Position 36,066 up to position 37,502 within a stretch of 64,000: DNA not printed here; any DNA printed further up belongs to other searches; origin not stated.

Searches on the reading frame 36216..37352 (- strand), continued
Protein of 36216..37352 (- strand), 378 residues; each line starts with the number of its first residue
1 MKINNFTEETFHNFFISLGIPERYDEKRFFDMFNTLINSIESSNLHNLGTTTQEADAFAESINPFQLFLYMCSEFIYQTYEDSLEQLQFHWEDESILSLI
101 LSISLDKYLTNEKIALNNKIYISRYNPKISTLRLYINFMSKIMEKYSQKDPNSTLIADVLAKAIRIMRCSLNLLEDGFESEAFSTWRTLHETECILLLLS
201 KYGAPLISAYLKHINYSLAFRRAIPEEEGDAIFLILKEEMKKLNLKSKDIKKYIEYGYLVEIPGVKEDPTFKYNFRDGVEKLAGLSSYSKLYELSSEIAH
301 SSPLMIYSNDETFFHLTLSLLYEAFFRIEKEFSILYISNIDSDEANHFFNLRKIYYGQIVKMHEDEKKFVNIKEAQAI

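Call 53: find_homologous_proteins(query=L089:4554-5837:+, max_evalue=0.001)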
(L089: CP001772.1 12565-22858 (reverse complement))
Query L089:4554-5837:+ (427 aa): 560 proteins with E <= 0.001 among 8000 candidates; the best 120 are listed.
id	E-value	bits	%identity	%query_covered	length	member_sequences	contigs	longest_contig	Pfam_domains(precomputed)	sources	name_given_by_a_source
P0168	4.6e-269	910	100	95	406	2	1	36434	PF18928.6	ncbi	ncbi:DUF5677 domain-containing protein [Spirosoma linguale]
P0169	3.0e-76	275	35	98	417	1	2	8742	PF18928.6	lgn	-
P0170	8.3e-75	271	36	97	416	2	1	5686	PF18928.6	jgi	jgi:hypothetical protein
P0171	5.5e-74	268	36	96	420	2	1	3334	PF18928.6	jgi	-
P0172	7.5e-74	268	36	97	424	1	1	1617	PF18928.6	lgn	-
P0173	2.8e-71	259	35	98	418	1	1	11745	PF18928.6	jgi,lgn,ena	-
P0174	1.1e-70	257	36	98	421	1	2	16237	PF18928.6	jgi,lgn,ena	-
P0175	1.2e-67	247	37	73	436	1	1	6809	PF18928.6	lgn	-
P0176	2.0e-67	246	33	91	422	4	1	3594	PF18928.6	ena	-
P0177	2.1e-67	246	36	92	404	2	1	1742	PF18928.6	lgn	-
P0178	4.0e-67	245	34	99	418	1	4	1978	PF18928.6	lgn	-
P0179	4.9e-67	245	33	99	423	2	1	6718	PF18928.6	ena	-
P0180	5.0e-67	245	35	98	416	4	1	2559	PF18928.6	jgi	-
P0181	5.8e-67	245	34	98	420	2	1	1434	PF18928.6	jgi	-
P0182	8.1e-67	244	35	98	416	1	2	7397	PF18928.6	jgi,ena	-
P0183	1.0e-66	244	32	96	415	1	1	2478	PF18928.6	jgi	jgi:hypothetical protein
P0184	2.5e-66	243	35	96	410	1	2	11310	PF18928.6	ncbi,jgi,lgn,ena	-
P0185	6.8e-66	241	32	99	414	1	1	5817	PF18928.6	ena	-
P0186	1.1e-65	241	34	93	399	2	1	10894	PF18928.6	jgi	jgi:hypothetical protein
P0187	4.9e-65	239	35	95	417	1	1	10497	PF18928.6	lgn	-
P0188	8.1e-65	238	33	99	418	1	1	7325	PF18928.6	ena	-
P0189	1.3e-64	237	33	98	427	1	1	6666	PF18928.6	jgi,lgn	jgi:hypothetical protein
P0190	1.6e-64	237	33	97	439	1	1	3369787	PF18928.6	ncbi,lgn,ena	-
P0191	2.0e-64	237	36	93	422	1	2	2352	PF18928.6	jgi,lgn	jgi:hypothetical protein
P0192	2.3e-64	236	34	96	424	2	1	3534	PF18928.6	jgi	jgi:hypothetical protein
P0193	2.7e-64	236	35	96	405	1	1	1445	PF18928.6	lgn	-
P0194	2.9e-64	236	35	98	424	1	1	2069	PF18928.6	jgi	-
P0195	1.2e-63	234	32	99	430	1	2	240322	PF18928.6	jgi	jgi:Family of unknown function (DUF5677)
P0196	2.3e-63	233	39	72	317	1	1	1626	PF18928.6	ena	-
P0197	2.4e-63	233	33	98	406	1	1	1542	PF18928.6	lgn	-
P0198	4.3e-63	232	41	69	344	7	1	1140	PF18928.6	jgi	jgi:hypothetical protein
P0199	4.8e-63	232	34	99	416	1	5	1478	PF18928.6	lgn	-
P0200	1.9e-62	230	32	98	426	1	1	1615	PF18928.6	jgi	jgi:hypothetical protein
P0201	6.1e-62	228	32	100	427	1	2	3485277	PF18928.6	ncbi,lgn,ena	-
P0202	1.5e-61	227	34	99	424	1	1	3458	PF18928.6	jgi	jgi:Family of unknown function (DUF5677)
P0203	3.4e-61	226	34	98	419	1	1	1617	PF18928.6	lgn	-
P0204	3.9e-61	226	32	99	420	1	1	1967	PF18928.6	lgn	-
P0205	4.7e-61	225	36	78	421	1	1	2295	PF18928.6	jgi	jgi:hypothetical protein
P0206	4.9e-61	225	36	74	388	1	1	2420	PF18928.6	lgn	-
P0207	5.7e-61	225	34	94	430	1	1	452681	PF18928.6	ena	-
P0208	7.0e-61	225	32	99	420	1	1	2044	PF18928.6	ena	-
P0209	1.1e-60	224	32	98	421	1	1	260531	PF18928.6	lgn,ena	-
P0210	1.2e-60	224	33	96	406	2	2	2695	PF18928.6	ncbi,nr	ncbi:hypothetical protein BROC_02351 [Candidatus Brocadiaceae bacterium]|nr:hypothetical protein BRO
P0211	2.4e-60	223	36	97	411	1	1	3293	PF18928.6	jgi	jgi:hypothetical protein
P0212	3.0e-60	223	31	99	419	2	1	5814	PF18928.6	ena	-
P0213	3.1e-60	223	30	91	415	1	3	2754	PF18928.6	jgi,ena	-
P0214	4.8e-60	222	35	98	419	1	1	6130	PF18928.6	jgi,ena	-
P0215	5.1e-60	222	35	91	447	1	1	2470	PF18928.6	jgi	jgi:Family of unknown function (DUF5677)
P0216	5.6e-60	222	36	87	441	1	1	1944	PF18928.6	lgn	-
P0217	8.9e-60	221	34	94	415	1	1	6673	PF18928.6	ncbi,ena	-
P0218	1.2e-59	221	35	95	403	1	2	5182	PF18928.6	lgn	-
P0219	1.2e-59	221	35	87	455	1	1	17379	PF18928.6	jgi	jgi:Family of unknown function (DUF5677)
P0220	1.2e-59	221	35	76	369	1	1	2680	PF18928.6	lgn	-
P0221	1.5e-59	221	42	65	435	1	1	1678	PF18928.6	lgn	-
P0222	1.6e-59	220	36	80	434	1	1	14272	PF18928.6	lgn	-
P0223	1.9e-59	220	38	73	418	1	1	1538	PF18928.6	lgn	-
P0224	2.7e-59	220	32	98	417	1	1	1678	PF18928.6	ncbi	-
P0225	3.5e-59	219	41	68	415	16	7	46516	PF18928.6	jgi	jgi:hypothetical protein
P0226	4.6e-59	219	42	64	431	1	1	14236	PF18928.6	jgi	-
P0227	4.7e-59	219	33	96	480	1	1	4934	PF18928.6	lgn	-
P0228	5.1e-59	219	34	94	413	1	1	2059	PF18928.6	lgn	-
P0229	5.1e-59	219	37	74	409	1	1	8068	PF18928.6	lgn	-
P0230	6.1e-59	219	31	99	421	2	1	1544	PF18928.6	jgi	jgi:translation initiation factor 2 beta subunit (eIF-2beta)/eIF-5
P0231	6.4e-59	218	40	67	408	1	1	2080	PF18928.6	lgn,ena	-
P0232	7.6e-59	218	38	73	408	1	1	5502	PF18928.6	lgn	-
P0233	9.0e-59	218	36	78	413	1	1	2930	PF18928.6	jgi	-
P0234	1.3e-58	217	33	97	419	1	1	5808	PF18928.6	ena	-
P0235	1.3e-58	217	30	99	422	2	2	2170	PF18928.6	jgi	jgi:hypothetical protein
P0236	1.5e-58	217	36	80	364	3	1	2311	PF18928.6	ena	-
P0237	1.6e-58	217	45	60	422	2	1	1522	PF18928.6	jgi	-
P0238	1.9e-58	217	40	68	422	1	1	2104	PF18928.6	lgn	-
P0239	2.7e-58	216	46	60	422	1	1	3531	PF18928.6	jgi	jgi:hypothetical protein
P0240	3.0e-58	216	35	93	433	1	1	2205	PF18928.6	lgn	-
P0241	3.3e-58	216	41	65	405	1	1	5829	PF18928.6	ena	-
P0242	6.3e-58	215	39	70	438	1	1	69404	PF18928.6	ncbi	-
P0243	6.6e-58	215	32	98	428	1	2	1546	PF18928.6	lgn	-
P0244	9.1e-58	215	33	94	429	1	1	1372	PF18928.6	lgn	-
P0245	1.1e-57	214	34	95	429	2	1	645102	PF18928.6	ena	-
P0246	1.1e-57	214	40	67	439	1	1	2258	PF18928.6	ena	-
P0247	1.5e-57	214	39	67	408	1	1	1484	PF18928.6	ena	-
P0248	4.8e-57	212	37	70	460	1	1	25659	PF18928.6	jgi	jgi:hypothetical protein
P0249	5.0e-57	212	36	72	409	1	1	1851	PF18928.6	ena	-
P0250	6.1e-57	212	36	98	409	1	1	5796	PF18928.6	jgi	jgi:Family of unknown function (DUF5677)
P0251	7.5e-57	212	35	93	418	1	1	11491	PF18928.6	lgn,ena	-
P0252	9.5e-57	211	37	74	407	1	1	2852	PF18928.6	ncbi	ncbi:MAG: DUF5677 domain-containing protein [Bacteroidota bacterium]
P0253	1.3e-56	211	45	54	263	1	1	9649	PF18928.6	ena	-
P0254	1.6e-56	211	39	67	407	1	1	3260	PF18928.6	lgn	-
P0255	1.6e-56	211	32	97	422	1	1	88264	PF18928.6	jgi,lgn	-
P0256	1.9e-56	210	33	99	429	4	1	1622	PF18928.6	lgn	-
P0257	2.2e-56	210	43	55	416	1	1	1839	PF18928.6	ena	-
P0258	2.3e-56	210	39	67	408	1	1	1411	PF18928.6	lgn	-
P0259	2.4e-56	210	34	92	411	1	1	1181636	PF18928.6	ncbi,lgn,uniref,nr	ncbi:hypothetical protein JQ607_09830 [Bradyrhizobium liaoningense]|uniref:DUF5677 domain-containing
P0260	3.2e-56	210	31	99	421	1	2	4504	PF18928.6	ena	-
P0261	3.2e-56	210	39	71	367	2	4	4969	PF18928.6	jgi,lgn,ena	-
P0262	4.0e-56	209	33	92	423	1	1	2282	PF18928.6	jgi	jgi:hypothetical protein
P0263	4.0e-56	209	39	66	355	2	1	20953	PF18928.6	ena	-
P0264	4.2e-56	209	38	65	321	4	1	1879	PF18928.6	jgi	jgi:hypothetical protein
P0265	4.3e-56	209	37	69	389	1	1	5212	PF18928.6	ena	-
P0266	5.1e-56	209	35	75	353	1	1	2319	PF18928.6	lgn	-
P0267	5.9e-56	209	40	62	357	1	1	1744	PF18928.6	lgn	-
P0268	6.2e-56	209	45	54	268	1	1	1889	PF18928.6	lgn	-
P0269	1.1e-55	208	39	72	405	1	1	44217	PF18928.6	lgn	-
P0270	1.1e-55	208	40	67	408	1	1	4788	PF18928.6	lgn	-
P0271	1.1e-55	208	42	62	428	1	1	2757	PF18928.6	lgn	-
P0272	1.2e-55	208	34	88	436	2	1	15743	PF18928.6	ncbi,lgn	-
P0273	1.2e-55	208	34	93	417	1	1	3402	PF18928.6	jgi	jgi:hypothetical protein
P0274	1.3e-55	208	37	68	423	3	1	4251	PF18928.6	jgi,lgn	jgi:hypothetical protein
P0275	1.6e-55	207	41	66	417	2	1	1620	PF18928.6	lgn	-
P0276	1.9e-55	207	31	98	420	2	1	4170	PF18928.6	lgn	-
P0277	1.9e-55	207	34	75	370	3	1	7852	PF18928.6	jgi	-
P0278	2.1e-55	207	36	76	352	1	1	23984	PF18928.6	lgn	-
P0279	2.3e-55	207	35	77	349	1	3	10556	PF18928.6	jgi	jgi:hypothetical protein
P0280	2.5e-55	207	31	95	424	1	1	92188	PF18928.6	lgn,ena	-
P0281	2.6e-55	207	35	75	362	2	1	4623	PF18928.6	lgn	-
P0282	2.9e-55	206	39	64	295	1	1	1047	PF18928.6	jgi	jgi:hypothetical protein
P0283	3.0e-55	206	42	65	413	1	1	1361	PF18928.6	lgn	-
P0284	3.6e-55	206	32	91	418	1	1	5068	PF18928.6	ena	-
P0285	3.7e-55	206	36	70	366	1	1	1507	PF18928.6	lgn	-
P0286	3.8e-55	206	31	91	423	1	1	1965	PF18928.6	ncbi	-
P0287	4.9e-55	206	33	91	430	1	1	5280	PF18928.6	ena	-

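Call 54: find_encoding_contigs(protein=P0259, flank=7000, max_places=1)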
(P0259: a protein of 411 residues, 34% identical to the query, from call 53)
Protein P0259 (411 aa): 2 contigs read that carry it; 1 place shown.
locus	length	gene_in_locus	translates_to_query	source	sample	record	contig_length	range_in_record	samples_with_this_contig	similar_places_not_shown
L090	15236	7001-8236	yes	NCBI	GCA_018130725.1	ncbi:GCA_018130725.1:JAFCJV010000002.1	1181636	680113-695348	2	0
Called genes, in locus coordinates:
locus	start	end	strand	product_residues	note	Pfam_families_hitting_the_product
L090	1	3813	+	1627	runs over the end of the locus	PF24883:NPHP3_N (faint), PF13646:HEAT_2 (weak)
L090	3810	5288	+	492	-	-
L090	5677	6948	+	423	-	-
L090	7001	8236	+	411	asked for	PF18928:DUF5677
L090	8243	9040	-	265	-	-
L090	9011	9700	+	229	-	-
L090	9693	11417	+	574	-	-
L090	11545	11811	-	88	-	PF12728:HTH_17 (weak)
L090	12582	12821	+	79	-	-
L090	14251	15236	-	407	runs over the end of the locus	PF18854:baeRF_family10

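Call 55: find_encoding_contigs(protein=P0201, flank=7000, max_places=1)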
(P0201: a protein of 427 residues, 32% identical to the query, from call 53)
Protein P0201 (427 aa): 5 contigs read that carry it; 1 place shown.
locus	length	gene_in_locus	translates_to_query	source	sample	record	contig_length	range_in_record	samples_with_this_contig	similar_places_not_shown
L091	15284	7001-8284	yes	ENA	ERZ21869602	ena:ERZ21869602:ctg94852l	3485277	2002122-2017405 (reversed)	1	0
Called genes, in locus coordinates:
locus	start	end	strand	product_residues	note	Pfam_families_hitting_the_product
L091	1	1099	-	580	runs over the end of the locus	PF00496:SBP_bac_5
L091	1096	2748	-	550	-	-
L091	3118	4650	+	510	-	PF05362:Lon_C (weak), PF13541:ChlI, PF00493:MCM (faint), PF01078:Mg_chelatase, PF05496:RuvB_N (faint), PF07728:AAA_5, PF13335:Mg_chelatase_C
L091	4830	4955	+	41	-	PF13335:Mg_chelatase_C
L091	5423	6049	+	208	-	PF00132:Hexapep, PF14602:Hexapep_2 (weak)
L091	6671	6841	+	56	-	-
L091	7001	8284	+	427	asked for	PF18928:DUF5677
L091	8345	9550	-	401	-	PF01306:LacY_symp (weak), PF07690:MFS_1, PF12832:MFS_1_like, PF00083:Sugar_tr, PF13347:MFS_2, PF07690:MFS_1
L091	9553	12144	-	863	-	PF01326:PPDK_N, PF27448:Rph_4th, PF00391:PEP-utilizers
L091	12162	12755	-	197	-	PF00440:TetR_N, PF08359:TetR_C_4, PF17932:TetR_C_24, PF17938:TetR_C_29 (weak)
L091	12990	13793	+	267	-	-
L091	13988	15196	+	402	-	PF03453:MoeA_N, PF00994:MoCF_biosynth, PF03454:MoeA_C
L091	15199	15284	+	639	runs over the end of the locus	PF03453:MoeA_N, PF00994:MoCF_biosynth, PF03454:MoeA_C, PF12727:PBP_like, PF13531:SBP_bac_11 (weak)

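Call 56: find_encoding_contigs(protein=P0190, flank=7000, max_places=1)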
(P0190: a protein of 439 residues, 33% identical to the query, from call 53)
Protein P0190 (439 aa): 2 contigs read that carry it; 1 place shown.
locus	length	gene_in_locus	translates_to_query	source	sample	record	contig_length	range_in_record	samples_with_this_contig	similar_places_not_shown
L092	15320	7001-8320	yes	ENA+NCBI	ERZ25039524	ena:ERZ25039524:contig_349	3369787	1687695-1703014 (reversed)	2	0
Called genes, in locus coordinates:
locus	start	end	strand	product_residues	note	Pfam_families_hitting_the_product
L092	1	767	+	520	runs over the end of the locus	PF05731:TROVE (faint), PF25045:vWA_Ro60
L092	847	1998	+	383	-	-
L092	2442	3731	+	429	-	-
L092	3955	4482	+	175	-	-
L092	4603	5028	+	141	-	-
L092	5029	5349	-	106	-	-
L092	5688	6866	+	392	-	PF01139:RtcB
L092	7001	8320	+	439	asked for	PF18928:DUF5677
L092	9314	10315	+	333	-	PF00916:Sulfate_transp, PF01740:STAS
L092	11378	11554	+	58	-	-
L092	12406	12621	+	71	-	-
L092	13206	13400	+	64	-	-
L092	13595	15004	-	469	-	PF03446:NAD_binding_2, PF00393:6PGD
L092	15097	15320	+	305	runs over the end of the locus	PF00291:PALP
